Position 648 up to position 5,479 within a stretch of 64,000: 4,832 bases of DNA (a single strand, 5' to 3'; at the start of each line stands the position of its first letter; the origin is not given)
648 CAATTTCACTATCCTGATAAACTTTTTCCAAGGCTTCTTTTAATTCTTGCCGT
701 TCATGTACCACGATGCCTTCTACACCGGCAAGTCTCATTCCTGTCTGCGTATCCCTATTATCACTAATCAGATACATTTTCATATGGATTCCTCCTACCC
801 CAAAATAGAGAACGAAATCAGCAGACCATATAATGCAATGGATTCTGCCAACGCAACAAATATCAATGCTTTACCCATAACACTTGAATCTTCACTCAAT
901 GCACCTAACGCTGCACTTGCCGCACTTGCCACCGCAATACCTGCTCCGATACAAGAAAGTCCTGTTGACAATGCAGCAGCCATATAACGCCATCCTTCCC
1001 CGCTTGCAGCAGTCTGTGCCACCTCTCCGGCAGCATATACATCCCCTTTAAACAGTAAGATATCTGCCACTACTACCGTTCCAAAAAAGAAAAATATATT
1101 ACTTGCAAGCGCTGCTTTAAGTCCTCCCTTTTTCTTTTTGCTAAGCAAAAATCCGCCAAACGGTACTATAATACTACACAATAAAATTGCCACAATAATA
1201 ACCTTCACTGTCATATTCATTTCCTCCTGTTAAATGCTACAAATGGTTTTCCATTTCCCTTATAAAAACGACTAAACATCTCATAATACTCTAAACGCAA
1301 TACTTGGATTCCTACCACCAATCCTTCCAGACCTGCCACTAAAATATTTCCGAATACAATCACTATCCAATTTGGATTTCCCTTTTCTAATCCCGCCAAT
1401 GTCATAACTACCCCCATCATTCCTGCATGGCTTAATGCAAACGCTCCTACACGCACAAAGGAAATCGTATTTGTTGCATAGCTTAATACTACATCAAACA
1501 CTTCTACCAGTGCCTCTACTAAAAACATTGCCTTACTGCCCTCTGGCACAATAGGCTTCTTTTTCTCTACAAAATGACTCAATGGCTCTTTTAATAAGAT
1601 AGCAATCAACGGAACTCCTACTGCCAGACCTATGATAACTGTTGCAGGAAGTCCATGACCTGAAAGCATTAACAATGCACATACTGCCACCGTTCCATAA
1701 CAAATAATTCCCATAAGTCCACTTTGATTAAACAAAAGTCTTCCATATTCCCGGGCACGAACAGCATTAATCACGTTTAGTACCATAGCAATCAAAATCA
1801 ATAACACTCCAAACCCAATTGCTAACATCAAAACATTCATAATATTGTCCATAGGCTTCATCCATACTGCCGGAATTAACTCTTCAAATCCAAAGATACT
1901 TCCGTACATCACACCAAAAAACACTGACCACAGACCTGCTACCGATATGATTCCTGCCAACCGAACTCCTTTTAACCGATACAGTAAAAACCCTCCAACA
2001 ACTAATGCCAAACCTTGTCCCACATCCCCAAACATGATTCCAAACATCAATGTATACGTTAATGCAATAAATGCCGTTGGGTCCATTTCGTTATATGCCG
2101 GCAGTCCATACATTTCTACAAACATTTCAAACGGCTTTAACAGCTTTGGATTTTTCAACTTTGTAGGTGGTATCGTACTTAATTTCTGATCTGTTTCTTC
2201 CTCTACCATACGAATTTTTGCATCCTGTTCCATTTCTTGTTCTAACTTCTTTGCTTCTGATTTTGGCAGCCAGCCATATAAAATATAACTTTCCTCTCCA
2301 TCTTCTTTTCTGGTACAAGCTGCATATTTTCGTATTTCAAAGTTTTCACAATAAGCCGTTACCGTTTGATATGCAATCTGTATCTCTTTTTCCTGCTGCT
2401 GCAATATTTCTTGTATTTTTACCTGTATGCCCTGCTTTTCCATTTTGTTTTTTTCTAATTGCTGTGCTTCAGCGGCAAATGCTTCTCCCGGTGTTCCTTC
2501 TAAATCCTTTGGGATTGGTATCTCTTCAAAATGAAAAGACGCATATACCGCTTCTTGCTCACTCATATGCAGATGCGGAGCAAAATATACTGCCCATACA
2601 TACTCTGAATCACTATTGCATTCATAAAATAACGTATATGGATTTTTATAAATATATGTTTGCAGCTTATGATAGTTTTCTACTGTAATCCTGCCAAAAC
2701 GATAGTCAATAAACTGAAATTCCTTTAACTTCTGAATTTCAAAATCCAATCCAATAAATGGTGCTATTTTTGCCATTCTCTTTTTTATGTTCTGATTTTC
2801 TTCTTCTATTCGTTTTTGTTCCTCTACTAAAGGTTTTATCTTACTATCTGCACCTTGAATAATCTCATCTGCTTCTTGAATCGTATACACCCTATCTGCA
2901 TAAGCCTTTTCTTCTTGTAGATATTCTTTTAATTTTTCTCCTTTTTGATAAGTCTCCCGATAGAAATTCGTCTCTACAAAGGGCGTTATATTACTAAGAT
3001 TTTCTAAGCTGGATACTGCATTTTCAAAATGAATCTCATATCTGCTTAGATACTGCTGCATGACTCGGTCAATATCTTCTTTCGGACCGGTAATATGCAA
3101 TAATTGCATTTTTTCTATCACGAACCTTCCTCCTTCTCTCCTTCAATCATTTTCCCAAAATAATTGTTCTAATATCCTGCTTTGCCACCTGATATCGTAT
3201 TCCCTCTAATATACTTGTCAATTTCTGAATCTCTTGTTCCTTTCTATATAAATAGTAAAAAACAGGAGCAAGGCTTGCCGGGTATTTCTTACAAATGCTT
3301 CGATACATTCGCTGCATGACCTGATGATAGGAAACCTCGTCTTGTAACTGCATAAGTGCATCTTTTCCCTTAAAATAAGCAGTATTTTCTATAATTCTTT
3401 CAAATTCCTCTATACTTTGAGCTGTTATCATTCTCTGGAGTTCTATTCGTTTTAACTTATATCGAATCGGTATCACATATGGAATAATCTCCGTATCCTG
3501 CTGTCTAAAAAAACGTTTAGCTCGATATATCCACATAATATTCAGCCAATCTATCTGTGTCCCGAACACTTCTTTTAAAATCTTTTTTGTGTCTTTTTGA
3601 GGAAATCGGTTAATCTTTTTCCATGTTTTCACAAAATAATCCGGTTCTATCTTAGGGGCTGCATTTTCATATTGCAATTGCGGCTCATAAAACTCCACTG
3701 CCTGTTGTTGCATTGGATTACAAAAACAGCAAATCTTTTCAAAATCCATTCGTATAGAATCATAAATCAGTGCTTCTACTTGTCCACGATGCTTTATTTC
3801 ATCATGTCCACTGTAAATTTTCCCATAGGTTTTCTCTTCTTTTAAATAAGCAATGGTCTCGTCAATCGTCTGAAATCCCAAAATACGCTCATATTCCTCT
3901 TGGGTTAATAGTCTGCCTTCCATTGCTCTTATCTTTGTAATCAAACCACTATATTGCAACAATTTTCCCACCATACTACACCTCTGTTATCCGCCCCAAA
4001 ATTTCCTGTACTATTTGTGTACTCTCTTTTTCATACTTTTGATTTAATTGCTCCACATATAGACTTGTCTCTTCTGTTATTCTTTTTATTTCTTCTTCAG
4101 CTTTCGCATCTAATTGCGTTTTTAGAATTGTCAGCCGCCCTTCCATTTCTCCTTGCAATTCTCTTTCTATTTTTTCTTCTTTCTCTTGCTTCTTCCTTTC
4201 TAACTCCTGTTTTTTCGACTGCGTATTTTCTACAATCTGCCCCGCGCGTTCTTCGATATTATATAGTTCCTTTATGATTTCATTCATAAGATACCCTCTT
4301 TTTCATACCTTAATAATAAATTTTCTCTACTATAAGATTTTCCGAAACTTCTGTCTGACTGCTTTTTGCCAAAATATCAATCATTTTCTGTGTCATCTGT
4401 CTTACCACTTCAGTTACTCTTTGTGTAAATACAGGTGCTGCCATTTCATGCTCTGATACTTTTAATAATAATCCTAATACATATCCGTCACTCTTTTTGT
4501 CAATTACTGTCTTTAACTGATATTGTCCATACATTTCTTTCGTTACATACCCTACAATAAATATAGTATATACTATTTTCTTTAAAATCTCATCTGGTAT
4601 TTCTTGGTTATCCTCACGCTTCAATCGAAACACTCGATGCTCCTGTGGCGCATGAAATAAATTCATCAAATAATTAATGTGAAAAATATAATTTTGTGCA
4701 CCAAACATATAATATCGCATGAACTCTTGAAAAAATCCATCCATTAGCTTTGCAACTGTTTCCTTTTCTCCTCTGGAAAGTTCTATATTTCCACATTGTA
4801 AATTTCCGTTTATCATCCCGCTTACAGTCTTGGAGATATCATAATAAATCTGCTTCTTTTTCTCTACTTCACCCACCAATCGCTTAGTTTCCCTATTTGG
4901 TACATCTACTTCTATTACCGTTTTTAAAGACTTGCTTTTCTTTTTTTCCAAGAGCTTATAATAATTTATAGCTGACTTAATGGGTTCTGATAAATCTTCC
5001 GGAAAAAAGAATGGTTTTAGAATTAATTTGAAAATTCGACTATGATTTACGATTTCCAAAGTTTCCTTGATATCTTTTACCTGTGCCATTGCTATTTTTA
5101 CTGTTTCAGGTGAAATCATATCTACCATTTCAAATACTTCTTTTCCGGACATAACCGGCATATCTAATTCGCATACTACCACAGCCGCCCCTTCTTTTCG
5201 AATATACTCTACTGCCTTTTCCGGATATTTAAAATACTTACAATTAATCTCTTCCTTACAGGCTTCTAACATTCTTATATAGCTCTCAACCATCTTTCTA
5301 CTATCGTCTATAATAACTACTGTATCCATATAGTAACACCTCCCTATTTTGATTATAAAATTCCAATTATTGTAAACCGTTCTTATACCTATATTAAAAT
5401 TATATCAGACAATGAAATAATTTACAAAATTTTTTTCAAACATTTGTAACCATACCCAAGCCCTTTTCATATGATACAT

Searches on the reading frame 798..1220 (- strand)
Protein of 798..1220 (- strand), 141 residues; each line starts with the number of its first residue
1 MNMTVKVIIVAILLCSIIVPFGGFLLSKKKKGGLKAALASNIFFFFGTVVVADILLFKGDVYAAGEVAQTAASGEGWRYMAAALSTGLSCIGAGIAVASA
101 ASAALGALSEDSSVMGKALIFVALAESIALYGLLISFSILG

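Call 32: search_protein_families(library=pfam, proteins=[window:798-1220:-], max_evalue=0.00001)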
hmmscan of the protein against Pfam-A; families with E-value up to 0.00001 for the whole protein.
window:798-1220:- (141 aa): 1 family
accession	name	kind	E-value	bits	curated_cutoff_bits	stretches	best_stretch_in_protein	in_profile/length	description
PF00137.26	ATP-synt_C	-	8.4e-16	58.4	24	1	80-137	1-58/60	ATP synthase subunit C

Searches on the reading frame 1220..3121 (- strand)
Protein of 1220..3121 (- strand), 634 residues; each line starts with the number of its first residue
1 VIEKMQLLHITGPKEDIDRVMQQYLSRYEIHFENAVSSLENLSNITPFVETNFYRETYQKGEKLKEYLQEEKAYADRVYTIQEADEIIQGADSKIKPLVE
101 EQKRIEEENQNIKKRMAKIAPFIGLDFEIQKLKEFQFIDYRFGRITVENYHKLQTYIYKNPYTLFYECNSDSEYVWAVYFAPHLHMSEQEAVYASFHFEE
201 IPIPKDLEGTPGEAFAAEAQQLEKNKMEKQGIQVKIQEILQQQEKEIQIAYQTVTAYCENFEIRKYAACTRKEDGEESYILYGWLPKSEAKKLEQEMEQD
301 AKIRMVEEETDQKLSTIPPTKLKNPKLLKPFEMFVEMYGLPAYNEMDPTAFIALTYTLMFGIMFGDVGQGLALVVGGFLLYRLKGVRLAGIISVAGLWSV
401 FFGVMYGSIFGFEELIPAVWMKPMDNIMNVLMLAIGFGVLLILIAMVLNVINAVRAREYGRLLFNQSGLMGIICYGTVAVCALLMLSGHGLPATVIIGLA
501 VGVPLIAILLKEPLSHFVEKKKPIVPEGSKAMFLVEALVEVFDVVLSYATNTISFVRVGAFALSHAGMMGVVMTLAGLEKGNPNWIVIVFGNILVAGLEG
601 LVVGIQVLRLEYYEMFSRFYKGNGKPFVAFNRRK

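Call 32: search_protein_families(library=pfam, proteins=[window:1220-3121:-], max_evalue=0.00001)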
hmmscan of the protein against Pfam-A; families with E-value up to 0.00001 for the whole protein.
window:1220-3121:- (634 aa): 1 family
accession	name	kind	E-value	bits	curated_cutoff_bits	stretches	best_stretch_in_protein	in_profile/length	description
PF01496.24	V_ATPase_I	-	1e-25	90.3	30.7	1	44-411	65-458/815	V-type ATPase 116kDa subunit family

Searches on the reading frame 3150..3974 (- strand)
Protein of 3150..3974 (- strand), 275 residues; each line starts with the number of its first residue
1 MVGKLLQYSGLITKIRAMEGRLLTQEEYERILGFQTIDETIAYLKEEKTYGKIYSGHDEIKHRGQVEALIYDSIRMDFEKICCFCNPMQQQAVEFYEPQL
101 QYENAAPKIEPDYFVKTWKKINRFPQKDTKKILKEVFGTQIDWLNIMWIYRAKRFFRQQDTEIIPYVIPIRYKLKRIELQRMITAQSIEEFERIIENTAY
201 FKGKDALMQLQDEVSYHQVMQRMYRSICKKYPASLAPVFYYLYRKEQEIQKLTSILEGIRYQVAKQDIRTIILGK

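Call 32: search_protein_families(library=pfam, proteins=[window:3150-3974:-], max_evalue=0.00001)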
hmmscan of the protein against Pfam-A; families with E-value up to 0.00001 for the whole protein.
window:3150-3974:- (275 aa): 1 family
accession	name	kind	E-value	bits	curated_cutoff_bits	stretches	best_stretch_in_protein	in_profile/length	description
PF01992.21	vATP-synt_AC39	-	3.5e-46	158.5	29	2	113-269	177-337/339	ATP synthase (C/AC39) subunit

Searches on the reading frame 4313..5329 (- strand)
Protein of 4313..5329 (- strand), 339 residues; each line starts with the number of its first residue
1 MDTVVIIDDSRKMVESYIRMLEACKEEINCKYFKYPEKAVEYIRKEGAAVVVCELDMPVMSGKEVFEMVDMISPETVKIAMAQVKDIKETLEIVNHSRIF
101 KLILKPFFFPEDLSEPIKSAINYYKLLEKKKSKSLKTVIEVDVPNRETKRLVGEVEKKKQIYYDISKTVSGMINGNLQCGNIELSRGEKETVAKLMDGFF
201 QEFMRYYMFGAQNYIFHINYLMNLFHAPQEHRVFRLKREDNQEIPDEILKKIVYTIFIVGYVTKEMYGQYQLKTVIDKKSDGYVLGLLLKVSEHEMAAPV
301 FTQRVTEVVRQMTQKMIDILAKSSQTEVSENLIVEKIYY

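Call 32: search_protein_families(library=pfam, proteins=[window:4313-5329:-], max_evalue=0.00001)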
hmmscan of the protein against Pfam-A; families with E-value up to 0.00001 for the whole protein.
window:4313-5329:- (339 aa): 1 family
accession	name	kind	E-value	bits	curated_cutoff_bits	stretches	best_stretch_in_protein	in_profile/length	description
PF00072.30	Response_reg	-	8.5e-11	42.4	30.2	1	4-111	1-104/111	Response regulator receiver domain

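Call 73: search_protein_families(library=ncbifam, proteins=[window:4313-5329:-], max_evalue=0.001)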
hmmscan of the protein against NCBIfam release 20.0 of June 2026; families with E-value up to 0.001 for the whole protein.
window:4313-5329:- (339 aa): 9 families
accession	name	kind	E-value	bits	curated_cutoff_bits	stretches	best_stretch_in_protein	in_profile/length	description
NF053512.1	nitric_RR_NosR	exception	2.9e-16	59.5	400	1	4-138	1-130/422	response regulator c-di-GMP phosphodiesterase, NosR family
TIGR01818.1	ntrC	equivalog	9.6e-06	24.6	558.6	1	4-174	1-163/463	nitrogen regulation protein NR(I)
NF006900.1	PRK09390.1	equivalog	1.3e-05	24.8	255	1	3-138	6-137/203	response regulator FixJ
NF047793.1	ResRegPgtA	equivalog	2.2e-05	23.5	650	1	3-121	7-121/414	two-component system response regulator PgtA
NF001965.0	PRK00742.1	subfamily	6e-05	22.4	293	1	4-81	6-81/357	chemotaxis-specific protein-glutamate methyltransferase CheB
NF041945.1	LuxN_Vibrio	equivalog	6.7e-05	21.2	1550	1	3-85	722-802/839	quorum-sensing autoinducer 1 sensor kinase/phosphatase LuxN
NF008176.1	PRK10923.1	equivalog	8.6e-05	21.3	620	1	4-176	6-169/469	nitrogen regulation protein NR(I)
NF009206.0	PRK12555.1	subfamily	0.00054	19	342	1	4-97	3-97/340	chemotaxis-specific protein-glutamate methyltransferase CheB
NF008469.0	PRK11361.1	equivalog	0.00057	18.7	714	1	3-121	6-120/461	acetoacetate metabolism transcriptional regulator AtoC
